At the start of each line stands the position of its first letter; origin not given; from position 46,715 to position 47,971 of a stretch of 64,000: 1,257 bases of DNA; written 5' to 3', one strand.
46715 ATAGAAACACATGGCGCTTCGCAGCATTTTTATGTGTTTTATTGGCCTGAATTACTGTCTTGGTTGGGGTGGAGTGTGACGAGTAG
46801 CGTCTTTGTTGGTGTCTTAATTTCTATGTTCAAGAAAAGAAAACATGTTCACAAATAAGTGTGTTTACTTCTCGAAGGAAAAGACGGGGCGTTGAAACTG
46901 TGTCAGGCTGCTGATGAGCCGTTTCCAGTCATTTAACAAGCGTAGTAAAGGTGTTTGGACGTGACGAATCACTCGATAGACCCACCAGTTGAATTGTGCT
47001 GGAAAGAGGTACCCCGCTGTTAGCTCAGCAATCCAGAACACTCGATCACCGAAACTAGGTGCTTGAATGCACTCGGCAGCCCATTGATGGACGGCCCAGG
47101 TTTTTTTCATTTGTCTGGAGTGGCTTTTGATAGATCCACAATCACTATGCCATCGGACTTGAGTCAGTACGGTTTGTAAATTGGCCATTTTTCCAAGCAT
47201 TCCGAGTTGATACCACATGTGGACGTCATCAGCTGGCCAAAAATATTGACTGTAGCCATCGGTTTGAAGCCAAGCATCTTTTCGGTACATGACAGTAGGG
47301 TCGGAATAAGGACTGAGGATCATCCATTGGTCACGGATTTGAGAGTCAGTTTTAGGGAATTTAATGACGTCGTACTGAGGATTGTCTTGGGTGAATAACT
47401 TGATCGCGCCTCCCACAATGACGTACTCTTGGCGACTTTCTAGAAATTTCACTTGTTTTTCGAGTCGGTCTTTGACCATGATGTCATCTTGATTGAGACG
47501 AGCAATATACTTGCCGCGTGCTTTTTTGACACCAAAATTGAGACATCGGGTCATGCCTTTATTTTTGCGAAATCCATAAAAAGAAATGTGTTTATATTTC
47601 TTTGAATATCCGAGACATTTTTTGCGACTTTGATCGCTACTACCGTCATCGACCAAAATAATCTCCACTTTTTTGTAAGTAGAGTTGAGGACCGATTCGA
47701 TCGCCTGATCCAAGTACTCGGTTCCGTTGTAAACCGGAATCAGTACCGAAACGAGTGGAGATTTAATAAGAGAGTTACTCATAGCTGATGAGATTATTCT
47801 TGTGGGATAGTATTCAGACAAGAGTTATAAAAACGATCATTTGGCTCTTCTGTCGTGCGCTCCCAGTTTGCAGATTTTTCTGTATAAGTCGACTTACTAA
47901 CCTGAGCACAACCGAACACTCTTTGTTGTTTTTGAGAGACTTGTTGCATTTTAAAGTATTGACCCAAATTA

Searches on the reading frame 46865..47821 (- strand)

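Call 85: search_protein_families(library=pfam, proteins=[window:46865-47821:-], max_evalue=0.00001)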
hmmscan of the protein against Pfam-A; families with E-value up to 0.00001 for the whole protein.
window:46865-47821:- (318 aa): 3 families
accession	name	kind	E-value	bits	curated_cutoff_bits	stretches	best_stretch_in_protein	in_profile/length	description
PF00535.33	Glycos_transf_2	-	1.5e-31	110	23.3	1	25-180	1-160/168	Glycosyl transferase family 2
PF10111.15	Glyco_tranf_2_2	-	3.3e-11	43.6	27.3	1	25-223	1-214/276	Glycosyltransferase like family 2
PF13641.12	Glyco_tranf_2_3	-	1.6e-08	35.3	27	1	24-210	3-198/230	Glycosyltransferase like family 2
